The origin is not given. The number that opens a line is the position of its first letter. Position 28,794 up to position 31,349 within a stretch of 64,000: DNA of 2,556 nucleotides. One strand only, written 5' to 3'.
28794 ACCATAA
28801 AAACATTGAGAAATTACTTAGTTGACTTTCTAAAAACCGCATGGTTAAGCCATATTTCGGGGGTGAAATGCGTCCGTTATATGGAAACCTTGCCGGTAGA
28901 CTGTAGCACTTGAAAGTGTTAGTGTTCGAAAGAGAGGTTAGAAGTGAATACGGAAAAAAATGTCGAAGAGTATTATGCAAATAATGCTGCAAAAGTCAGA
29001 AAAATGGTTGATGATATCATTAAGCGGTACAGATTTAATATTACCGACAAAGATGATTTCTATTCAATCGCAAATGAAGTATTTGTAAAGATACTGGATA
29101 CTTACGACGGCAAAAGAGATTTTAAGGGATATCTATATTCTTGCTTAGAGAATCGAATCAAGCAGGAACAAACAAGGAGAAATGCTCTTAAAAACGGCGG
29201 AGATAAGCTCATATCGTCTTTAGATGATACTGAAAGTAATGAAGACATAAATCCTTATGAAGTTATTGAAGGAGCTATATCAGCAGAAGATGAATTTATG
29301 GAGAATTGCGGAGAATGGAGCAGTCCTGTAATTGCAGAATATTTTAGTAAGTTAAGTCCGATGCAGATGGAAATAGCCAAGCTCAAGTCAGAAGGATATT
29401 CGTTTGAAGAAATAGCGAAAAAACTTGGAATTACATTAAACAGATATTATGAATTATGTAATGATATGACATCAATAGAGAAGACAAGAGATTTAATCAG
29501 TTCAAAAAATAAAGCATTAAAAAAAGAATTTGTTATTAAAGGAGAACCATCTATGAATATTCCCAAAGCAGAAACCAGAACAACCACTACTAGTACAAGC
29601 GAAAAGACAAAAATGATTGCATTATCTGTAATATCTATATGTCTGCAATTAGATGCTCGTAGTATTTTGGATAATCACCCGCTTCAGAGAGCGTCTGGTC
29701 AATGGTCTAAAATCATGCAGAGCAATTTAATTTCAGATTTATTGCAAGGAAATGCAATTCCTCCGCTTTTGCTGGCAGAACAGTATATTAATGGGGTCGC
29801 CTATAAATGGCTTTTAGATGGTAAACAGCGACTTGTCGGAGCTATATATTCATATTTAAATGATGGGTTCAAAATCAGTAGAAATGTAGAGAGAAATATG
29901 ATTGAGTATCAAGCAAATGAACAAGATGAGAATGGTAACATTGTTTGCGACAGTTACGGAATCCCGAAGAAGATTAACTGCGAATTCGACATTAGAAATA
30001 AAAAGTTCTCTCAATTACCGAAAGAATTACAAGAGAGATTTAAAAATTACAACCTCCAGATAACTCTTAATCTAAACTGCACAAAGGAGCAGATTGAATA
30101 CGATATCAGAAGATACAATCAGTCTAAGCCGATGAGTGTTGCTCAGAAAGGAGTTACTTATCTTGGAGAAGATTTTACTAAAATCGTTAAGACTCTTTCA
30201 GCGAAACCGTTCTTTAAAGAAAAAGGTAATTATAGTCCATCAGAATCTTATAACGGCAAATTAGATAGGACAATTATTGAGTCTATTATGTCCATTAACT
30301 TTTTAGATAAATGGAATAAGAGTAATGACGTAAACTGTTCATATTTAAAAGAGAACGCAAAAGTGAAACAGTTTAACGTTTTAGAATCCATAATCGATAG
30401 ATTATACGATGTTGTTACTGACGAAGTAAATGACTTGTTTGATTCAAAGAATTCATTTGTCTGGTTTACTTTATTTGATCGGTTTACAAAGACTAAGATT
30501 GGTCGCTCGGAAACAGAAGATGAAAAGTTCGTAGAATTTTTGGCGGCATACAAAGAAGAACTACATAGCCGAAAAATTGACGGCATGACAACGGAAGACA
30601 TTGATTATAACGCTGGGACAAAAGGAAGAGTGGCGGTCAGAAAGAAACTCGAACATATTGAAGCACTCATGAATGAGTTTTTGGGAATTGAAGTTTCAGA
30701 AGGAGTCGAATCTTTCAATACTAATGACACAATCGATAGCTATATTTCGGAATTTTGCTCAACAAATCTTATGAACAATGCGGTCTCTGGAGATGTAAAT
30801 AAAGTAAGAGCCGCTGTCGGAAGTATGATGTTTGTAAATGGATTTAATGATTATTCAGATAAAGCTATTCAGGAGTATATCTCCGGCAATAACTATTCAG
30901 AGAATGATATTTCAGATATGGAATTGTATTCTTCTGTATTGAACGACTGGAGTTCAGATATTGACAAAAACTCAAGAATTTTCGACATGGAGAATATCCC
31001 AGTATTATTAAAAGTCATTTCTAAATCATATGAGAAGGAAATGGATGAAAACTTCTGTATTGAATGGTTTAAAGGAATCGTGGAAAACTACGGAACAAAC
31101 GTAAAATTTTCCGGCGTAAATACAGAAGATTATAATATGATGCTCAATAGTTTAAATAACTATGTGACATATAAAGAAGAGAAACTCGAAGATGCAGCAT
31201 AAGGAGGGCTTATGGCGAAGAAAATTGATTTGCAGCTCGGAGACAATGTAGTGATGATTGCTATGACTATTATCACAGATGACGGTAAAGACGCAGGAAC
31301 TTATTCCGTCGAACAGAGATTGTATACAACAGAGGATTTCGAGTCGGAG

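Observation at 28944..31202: Sigma-factor-like domain fused to a DUF262/ParB-like (GmrS-type) domain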

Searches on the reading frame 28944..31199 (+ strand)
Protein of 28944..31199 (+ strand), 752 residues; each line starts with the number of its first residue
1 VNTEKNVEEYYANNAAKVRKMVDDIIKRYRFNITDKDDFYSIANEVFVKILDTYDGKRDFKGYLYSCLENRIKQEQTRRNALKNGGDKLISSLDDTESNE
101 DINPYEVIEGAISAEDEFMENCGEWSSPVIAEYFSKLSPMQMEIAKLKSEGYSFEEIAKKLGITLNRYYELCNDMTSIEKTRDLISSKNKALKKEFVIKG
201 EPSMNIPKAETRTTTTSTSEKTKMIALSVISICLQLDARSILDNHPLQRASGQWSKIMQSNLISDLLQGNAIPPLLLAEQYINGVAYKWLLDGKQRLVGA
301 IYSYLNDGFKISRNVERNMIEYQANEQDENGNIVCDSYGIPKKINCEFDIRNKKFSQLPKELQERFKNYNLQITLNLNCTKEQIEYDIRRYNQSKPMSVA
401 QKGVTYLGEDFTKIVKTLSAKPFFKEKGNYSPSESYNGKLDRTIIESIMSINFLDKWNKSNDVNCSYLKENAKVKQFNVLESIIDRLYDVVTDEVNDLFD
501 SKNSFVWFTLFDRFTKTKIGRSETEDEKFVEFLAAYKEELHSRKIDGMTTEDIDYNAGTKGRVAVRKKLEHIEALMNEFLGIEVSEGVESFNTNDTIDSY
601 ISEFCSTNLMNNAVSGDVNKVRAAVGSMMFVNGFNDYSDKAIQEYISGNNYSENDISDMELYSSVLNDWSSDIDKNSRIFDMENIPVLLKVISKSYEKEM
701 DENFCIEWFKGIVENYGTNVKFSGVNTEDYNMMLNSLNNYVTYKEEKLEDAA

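Call 3: search_protein_families(library=pfam, proteins=[window:28944-31199:+], max_evalue=10)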
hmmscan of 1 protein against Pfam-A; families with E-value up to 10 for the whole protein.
window:28944-31199:+ (752 aa): 12 families
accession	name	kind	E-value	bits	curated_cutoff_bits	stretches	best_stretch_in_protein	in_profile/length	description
PF03235.19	GmrSD_N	-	5.2e-05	23.9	33.2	1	248-379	18-152/199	GmrSD restriction endonuclease, N-terminal domain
PF07638.17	Sigma70_ECF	-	0.00029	21.2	21.1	1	41-164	51-164/185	ECF sigma factor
PF04542.20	Sigma70_r2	-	0.00097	19.3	24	1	19-79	6-68/71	Sigma-70 region 2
PF14372.11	hAT-like_RNase-H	-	0.0017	19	27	1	127-178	5-57/100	hAT-like transposase, RNase-H fold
PF13936.12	HTH_38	-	0.013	15.7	27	1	142-162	11-31/44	Helix-turn-helix domain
PF13384.12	HTH_23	-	0.017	15.4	24.6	1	142-169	8-35/50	Homeodomain-like domain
PF08281.18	Sigma70_r4_2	-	0.044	13.9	25.7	1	136-166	10-41/54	Sigma-70, region 4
PF24657.1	DUF7646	-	0.062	13.7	27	1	148-177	27-56/85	Domain of unknown function (DUF7646)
PF12844.13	HTH_19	-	0.079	13.3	30.2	1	148-184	9-47/64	Helix-turn-helix domain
PF18098.6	RPN5_C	-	0.093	13.3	22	1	664-675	2-13/33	26S proteasome regulatory subunit RPN5 C-terminal domain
PF18759.7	Plavaka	-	0.11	12.1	26.3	1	379-454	21-95/325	Plavaka transposase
PF13518.12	HTH_28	-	0.2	12.2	25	0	143-165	4-26/52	Helix-turn-helix domain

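Call 4: search_protein_families(library=phrogs, proteins=[window:28944-31199:+], max_evalue=1)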
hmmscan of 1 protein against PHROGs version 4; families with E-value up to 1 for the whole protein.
window:28944-31199:+ (752 aa): 15 families
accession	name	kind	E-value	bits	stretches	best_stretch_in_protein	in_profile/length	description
phrog_2598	-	unknown function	1.6e-11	44.9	1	221-521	26-286/352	-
phrog_1740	-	transcription regulation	1.7e-08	34.4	1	4-168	55-201/567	RNA polymerase sigma factor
phrog_351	-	transcription regulation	5.6e-08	32.8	1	17-169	511-712/928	RNA polymerase sigma factor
phrog_3741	-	unknown function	0.00011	22.9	1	5-74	3-75/221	-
phrog_3855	-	DNA, RNA and nucleotide metabolism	0.0043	18.5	1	138-166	66-94/115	HTH DNA binding protein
phrog_7067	-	head and packaging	0.011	16.8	0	146-167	26-50/56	terminase small subunit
phrog_21259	-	unknown function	0.013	16.6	1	13-70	2-59/86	-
phrog_125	-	DNA, RNA and nucleotide metabolism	0.026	15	1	139-217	165-247/254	DNA invertase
phrog_37453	-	unknown function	0.028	15.6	1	12-34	24-46/100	-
phrog_9510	-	unknown function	0.059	14.6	1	585-647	22-86/129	-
phrog_323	-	transcription regulation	0.066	13.8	1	143-166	153-179/319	transcriptional regulator, D5-like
phrog_1566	-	unknown function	0.071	14.1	1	146-190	9-51/75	-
phrog_2308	-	unknown function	0.076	14.1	1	142-184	7-48/138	-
phrog_686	-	DNA, RNA and nucleotide metabolism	0.14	13.4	0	140-170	37-67/76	HTH DNA binding protein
phrog_11457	-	unknown function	0.3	12.1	1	142-164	15-37/60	-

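Call 5: search_protein_families(library=ncbifam, proteins=[window:28944-31199:+], max_evalue=10)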
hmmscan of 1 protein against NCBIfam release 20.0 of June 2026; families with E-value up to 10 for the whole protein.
window:28944-31199:+ (752 aa): 8 families
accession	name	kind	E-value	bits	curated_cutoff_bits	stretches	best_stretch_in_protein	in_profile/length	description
TIGR02937.1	sigma70-ECF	superfamily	9.2e-17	61.2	42.9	1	17-167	13-149/165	sigma-70 family RNA polymerase sigma factor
TIGR02985.1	Sig70_bacteroi1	subfamily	1.3e-05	25.5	126.4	1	33-166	22-145/162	RNA polymerase sigma-70 factor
NF004471.0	PRK05803.1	subfamily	0.0066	15.7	252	1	20-74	61-117/235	RNA polymerase sporulation sigma factor SigK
TIGR02846.1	spore_sigmaK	equivalog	0.0092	15.5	298.65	1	20-86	59-125/227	RNA polymerase sporulation sigma factor SigK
NF007222.0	PRK09640.1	equivalog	0.011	15.4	194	1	16-100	33-118/188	RNA polymerase sigma factor SigX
NF006550.0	PRK09047.1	equivalog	0.02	14.3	173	1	27-112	27-114/194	RNA polymerase sigma factor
TIGR00011.1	YbaK_EbsC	equivalog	0.051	13.3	153.25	1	380-420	8-48/152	Cys-tRNA(Pro) deacylase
TIGR02980.1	SigBFG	subfamily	0.1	12.2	234.35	1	18-61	12-57/227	SigB/SigF/SigG family RNA polymerase sigma factor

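Call 6: search_protein_families(library=padloc, proteins=[window:28944-31199:+], max_evalue=10)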
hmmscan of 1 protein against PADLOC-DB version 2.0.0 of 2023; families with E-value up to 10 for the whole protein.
window:28944-31199:+ (752 aa): 1 family
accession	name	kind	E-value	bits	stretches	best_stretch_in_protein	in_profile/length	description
PDLC03877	NsnA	-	2.4e-10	38.2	1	215-579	39-382/385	-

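Call 7: find_homologous_proteins(query=window:28944-31199:+)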
Query window:28944-31199:+ (752 aa): 280 proteins with E <= 0.001 among 8000 candidates; the best 120 are listed.
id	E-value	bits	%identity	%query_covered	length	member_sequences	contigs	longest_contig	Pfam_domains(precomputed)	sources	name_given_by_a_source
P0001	0.0e+0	1673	100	100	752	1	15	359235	PF03235.20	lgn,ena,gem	-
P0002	0.0e+0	1673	100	100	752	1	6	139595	-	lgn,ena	-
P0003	0.0e+0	1672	100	100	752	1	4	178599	PF03235.20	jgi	-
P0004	0.0e+0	1672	100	100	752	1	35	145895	PF03235.20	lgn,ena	-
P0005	0.0e+0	1670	100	100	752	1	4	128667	-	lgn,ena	-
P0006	0.0e+0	1670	100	100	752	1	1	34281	-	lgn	-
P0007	0.0e+0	1670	100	100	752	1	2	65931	-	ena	-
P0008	0.0e+0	1670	100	100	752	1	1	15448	-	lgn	-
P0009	0.0e+0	1670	100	100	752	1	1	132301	PF03235.20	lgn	-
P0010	0.0e+0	1670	100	100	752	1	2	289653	-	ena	-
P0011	0.0e+0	1669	100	100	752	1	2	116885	-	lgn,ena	-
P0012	0.0e+0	1669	100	100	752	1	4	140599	-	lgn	-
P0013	0.0e+0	1669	100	100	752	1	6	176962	-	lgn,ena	-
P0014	0.0e+0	1669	100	100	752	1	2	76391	PF03235.20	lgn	-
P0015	0.0e+0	1668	100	100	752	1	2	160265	-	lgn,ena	-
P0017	0.0e+0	1668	100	100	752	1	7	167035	PF03235.20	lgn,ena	-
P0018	0.0e+0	1667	100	100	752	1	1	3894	PF03235.20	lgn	-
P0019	0.0e+0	1666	100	100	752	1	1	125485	PF03235.20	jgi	jgi:RNA polymerase sigma factor (sigma-70 family)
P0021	0.0e+0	1666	99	100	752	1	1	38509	PF03235.20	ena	-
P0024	0.0e+0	1663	99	100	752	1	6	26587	PF03235.20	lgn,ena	-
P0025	0.0e+0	1661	99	100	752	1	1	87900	PF03235.20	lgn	-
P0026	0.0e+0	1655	99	100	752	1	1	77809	PF03235.20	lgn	-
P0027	0.0e+0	1449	86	100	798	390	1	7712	PF07638.18,PF03235.20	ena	-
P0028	0.0e+0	1278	76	100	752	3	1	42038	-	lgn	-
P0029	0.0e+0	1219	100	73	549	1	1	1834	PF03235.20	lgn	-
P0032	2.3e-161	557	41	99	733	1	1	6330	PF03235.20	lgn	-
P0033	4.8e-155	536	39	98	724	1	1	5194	PF03235.20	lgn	-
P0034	6.2e-147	509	38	99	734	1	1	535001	PF03235.20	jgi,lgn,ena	jgi:DNA-directed RNA polymerase specialized sigma24 family protein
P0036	2.2e-142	494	39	98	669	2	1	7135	PF03235.20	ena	-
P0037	1.4e-141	492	39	98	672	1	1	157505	PF03235.20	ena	-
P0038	4.4e-141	490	38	99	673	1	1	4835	PF03235.20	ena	-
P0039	1.7e-140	488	38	95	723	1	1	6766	PF03235.20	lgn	-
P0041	3.3e-140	487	38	98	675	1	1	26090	PF03235.20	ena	-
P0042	1.4e-139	485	38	99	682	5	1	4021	PF03235.20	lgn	-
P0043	9.8e-139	482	39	94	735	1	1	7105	PF03235.20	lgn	-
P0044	2.3e-138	481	37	98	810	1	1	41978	PF03235.20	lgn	-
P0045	2.6e-137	478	37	98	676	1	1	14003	PF03235.20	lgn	-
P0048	3.1e-135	471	44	77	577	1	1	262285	PF03235.20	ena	-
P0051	1.7e-134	468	37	94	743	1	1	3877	PF03235.20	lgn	-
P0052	2.1e-134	468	37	97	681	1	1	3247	PF03235.20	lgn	-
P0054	1.7e-133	465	42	77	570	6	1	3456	PF03235.20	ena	-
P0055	2.5e-133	464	42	77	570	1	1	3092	PF03235.20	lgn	-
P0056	3.9e-133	464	42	77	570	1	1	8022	PF03235.20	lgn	-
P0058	1.3e-132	462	44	76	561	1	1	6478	PF03235.20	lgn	-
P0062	1.1e-131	459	38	95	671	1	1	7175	PF03235.20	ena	-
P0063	1.3e-131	459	42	77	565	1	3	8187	PF03235.20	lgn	-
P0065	6.0e-131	457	39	93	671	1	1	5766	PF03235.20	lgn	-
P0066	7.7e-131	456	41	77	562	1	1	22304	PF03235.20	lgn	-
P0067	8.2e-131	456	41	77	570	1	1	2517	PF03235.20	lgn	-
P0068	3.0e-130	454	42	77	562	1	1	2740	PF03235.20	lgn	-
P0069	7.4e-130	453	41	80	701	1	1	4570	PF03235.20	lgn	-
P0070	9.3e-130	453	42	76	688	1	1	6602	PF03235.20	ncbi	-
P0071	9.7e-130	453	42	77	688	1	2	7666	PF03235.20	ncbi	-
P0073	1.9e-127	445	41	76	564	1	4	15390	PF03235.20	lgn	-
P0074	2.0e-127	445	42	76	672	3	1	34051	PF03235.20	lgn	-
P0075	1.1e-126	443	40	77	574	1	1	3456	PF03235.20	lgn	-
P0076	1.4e-126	442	41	77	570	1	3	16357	PF03235.20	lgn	-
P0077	3.4e-126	441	38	94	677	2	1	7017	PF04542.21,PF03235.20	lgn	-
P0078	5.5e-125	437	38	98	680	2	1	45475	PF03235.20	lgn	-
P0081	2.0e-124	435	36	98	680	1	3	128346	PF04542.21,PF03235.20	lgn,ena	-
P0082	2.0e-124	435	36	98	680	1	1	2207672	PF04542.21,PF03235.20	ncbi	ncbi:hypothetical protein LXJ15735_27750 [Lacrimispora xylanolytica]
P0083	2.3e-124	435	38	98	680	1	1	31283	PF04542.21,PF03235.20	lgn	-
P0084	1.1e-123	433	37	98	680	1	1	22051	PF04542.21,PF03235.20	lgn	-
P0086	3.3e-123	431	38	98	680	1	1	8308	PF04542.21,PF03235.20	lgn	-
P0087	6.6e-123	430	36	98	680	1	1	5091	PF04542.21,PF03235.20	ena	-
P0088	9.8e-123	429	37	97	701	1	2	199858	PF03235.20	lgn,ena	-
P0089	1.1e-122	429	37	97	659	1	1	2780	PF03235.20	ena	-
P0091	2.7e-122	428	40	82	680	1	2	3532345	PF04542.21,PF03235.20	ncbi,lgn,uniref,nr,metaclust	uniref:GmrSD restriction endonuclease domain-containing protein n=1 Tax=Clostridium sp. 12(A) TaxID=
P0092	2.8e-122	428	37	90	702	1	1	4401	PF03235.20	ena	-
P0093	5.4e-122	427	36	98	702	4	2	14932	PF03235.20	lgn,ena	-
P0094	8.3e-122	426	41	77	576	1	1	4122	PF04542.21,PF03235.20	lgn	-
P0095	8.4e-122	426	38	77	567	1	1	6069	PF03235.20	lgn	-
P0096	9.7e-122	426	38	98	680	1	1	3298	PF04542.21,PF03235.20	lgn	-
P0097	1.0e-121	426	37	98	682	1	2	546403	PF04542.21,PF03235.20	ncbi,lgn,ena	-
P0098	1.2e-121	426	36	99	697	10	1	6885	PF03235.20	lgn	-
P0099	1.3e-121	426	36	99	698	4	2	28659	PF03235.20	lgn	-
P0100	1.3e-121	426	41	77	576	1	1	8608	PF04542.21,PF03235.20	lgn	-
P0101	1.3e-121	426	38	98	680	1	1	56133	PF04542.21,PF03235.20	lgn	-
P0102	2.2e-121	425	40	80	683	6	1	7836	PF03235.20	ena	-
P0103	2.9e-121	425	39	83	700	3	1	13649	PF03235.20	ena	-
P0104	7.3e-121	423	37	94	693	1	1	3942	PF03235.20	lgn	-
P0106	2.9e-120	421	39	76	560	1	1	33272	PF03235.20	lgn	-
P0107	4.1e-120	421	38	82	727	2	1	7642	PF03235.20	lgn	-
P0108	1.2e-119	419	41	77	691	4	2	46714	PF03235.20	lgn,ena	-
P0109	2.3e-119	418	40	80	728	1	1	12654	PF03235.20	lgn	-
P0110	3.2e-119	418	39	80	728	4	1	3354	PF03235.20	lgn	-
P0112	6.0e-119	417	37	95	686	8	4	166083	PF03235.20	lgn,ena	-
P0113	6.2e-119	417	35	99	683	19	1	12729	PF03235.20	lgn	-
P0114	8.9e-119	416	36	98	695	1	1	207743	PF03235.20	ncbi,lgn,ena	-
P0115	8.9e-119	416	36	99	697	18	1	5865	PF03235.20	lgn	-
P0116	2.0e-118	415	36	99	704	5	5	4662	PF03235.20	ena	-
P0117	2.3e-118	415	35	99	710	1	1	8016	PF03235.20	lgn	-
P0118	2.5e-118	415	36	94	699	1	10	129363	PF03235.20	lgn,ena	-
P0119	3.1e-118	415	35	99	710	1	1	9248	PF03235.20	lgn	-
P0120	3.6e-118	414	40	80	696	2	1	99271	PF03235.20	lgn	-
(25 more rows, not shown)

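Call 8: search_dna_similar(query=window:28944-31199:+, collection=phages, mode=protein, max_rows=30)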
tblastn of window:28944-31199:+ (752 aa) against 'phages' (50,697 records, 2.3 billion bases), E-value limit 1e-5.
Records with a match: 8; places in all: 9; records where one place covers at least 80% of the query: 1.
Best place of each record, by identity: <60% 8.
By first word of the organism name: Bacillus 6; Bacteriophage 1; Alicyclobacillus 1.
By host as written in the record: Bacillus subtilis BEST7003 2; Bacillus subtilis 2; - 1; Alicyclobacillus acidoterrestris MMB007 1; Rosselomorea vietnamensis FJAT-46955 1; Bacillus sp. 1.
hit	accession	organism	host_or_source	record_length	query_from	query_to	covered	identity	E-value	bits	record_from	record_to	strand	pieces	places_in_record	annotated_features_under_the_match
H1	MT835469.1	Bacteriophage sp.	human fecal samples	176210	1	710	94%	34.3%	1e-99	343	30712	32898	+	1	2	record has no annotation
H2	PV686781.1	Alicyclobacillus phage MMB025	Alicyclobacillus acidoterrestris MMB007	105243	254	499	33%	23.6%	2e-7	61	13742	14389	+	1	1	DefenseFinder protein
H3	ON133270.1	Bacillus phage 2S-4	Rosselomorea vietnamensis FJAT-46955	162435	239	449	28%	21.0%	5e-11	73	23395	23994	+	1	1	none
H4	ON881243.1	Bacillus phage PK-3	Bacillus sp.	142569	239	449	28%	21.0%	5e-11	73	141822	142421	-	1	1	DUF262 domain-containing protein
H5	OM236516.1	Bacillus phage FADO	Bacillus subtilis BEST7003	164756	239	449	28%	21.0%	5e-11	73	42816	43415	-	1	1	hypothetical protein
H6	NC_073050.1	Bacillus phage FADO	Bacillus subtilis BEST7003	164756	239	449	28%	21.0%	5e-11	73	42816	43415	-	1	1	hypothetical protein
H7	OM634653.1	Bacillus phage vB_BsuS_PJN02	Bacillus subtilis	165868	239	449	28%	21.0%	5e-11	72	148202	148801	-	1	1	DUF262 domain-containing protein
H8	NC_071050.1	Bacillus phage vB_BsuS_PJN02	Bacillus subtilis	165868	239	449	28%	21.0%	5e-11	72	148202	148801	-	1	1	DUF262 domain-containing protein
